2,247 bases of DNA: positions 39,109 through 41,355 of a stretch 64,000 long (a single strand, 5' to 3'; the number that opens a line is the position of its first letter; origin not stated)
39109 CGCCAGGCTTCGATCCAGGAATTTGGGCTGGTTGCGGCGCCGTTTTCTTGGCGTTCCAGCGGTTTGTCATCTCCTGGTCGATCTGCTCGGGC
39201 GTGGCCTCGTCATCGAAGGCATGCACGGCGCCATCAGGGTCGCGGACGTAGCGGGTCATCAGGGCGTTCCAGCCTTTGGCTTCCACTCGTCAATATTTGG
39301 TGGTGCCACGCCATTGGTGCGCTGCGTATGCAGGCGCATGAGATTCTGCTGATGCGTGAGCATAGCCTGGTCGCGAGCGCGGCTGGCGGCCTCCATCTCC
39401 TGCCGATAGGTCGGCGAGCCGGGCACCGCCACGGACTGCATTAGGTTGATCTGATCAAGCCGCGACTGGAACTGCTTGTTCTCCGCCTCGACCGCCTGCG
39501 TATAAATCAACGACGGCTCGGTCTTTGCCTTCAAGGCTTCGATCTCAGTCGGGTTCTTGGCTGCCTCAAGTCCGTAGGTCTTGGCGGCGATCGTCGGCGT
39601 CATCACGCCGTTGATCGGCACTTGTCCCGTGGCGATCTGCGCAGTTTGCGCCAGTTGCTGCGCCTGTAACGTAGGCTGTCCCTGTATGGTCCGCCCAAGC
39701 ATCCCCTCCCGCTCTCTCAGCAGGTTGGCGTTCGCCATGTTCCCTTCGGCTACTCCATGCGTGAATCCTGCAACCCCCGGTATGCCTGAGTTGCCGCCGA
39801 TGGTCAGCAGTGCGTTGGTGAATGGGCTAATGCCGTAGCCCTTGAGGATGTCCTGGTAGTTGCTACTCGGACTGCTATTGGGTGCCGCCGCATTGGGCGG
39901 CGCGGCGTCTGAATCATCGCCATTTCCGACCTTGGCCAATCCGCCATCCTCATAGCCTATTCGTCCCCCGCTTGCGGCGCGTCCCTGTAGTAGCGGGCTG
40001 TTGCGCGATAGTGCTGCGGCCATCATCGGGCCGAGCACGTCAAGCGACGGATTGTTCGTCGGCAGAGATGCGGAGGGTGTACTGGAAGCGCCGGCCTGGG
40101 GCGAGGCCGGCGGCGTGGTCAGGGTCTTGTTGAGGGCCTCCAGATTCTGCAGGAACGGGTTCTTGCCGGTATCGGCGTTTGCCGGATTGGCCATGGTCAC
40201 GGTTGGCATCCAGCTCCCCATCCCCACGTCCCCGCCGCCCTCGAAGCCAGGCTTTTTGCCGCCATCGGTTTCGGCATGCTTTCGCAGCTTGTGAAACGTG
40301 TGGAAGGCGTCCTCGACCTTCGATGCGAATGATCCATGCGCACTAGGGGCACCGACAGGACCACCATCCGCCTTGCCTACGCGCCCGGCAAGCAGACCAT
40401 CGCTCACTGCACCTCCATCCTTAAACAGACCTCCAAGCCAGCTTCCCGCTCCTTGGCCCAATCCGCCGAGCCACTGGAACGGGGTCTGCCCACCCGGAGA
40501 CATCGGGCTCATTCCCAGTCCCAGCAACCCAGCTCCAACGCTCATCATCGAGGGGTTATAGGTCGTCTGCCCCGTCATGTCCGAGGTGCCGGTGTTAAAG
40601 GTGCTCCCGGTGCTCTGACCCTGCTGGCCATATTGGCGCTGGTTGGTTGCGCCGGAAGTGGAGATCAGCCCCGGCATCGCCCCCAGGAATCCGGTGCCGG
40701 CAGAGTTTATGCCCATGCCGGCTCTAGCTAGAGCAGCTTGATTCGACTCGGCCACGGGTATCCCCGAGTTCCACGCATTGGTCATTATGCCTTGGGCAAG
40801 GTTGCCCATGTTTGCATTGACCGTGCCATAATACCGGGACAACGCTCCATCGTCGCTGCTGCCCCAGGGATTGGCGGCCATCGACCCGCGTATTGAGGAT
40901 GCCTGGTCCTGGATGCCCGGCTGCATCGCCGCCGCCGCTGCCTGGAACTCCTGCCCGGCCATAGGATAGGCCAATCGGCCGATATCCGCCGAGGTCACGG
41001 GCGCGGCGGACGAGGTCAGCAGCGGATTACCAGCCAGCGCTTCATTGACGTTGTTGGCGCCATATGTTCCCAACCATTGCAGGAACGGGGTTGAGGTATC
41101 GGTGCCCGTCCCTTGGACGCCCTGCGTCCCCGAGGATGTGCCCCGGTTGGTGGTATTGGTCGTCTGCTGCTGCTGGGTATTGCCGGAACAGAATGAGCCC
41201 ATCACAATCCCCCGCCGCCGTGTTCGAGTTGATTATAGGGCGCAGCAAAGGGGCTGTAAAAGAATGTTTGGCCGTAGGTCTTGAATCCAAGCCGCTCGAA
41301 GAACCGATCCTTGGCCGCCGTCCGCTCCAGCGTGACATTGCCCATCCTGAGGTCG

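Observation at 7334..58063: Twelve copies of an asymmetric GC-rich hairpin repeat occupying short intergenic spacers of the phage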

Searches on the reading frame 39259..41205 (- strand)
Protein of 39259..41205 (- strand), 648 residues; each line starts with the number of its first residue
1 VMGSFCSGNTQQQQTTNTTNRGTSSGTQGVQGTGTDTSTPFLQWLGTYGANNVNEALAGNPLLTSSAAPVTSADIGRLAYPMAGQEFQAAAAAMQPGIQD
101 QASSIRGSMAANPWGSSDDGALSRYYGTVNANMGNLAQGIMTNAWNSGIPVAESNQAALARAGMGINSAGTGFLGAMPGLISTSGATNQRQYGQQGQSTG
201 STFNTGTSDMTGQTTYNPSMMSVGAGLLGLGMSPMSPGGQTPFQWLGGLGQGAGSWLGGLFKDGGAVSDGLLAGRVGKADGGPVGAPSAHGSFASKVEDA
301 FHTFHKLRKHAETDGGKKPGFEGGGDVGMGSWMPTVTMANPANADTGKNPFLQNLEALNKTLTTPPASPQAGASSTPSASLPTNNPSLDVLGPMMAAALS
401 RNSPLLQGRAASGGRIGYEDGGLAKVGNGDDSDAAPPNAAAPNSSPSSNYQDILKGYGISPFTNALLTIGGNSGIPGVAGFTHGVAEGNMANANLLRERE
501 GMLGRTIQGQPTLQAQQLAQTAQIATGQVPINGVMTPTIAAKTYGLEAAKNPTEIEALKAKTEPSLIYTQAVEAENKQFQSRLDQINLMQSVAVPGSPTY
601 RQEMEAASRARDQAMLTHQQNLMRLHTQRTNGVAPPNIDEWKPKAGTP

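Call 10: search_protein_families(library=pfam, proteins=[window:39259-41205:-], max_evalue=0.001)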
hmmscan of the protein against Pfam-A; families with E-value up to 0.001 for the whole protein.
window:39259-41205:- (648 aa): 0 families

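Call 37: find_homologous_proteins(query=window:39259-41202:-, max_evalue=0.00001)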
Query window:39259-41202:- (647 aa): 1 proteins with E <= 0.00001 among 8000 candidates.
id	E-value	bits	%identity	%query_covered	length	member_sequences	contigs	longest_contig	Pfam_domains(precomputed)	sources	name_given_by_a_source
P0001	0.0e+0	1396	99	100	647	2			-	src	-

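Call 39: find_encoding_contigs(protein=P0001, flank=10000, max_places=6)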
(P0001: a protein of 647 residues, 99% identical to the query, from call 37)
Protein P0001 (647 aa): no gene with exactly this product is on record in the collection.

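Call 102: search_protein_representatives(protein=window:39259-41202:-)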
Query: 647 residues. Proteins with E-value up to 0.001 (for the whole library): 14; up to 1e-10: 10; up to 1e-30: 2. The best 14 are listed.
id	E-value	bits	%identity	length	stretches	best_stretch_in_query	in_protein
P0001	0.0e+00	1395.5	99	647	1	1-647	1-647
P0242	2.4e-32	128.8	39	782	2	6-229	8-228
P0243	2.8e-25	105.4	36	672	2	13-232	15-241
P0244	1.4e-21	93.3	34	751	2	12-231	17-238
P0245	8.1e-19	84.1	37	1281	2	11-224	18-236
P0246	1.3e-17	80.1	43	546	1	514-645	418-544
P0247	9.4e-17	77.3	37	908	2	6-229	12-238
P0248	3.5e-15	72.1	41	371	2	509-642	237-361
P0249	5.4e-14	68.1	38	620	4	1-266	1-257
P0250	2.0e-13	66.3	43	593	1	493-643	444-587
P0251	3.3e-10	55.6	33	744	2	13-226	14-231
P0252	6.7e-10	54.6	41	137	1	513-643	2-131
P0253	3.5e-06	42.3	35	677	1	273-643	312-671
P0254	4.0e-06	42.2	36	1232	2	2-262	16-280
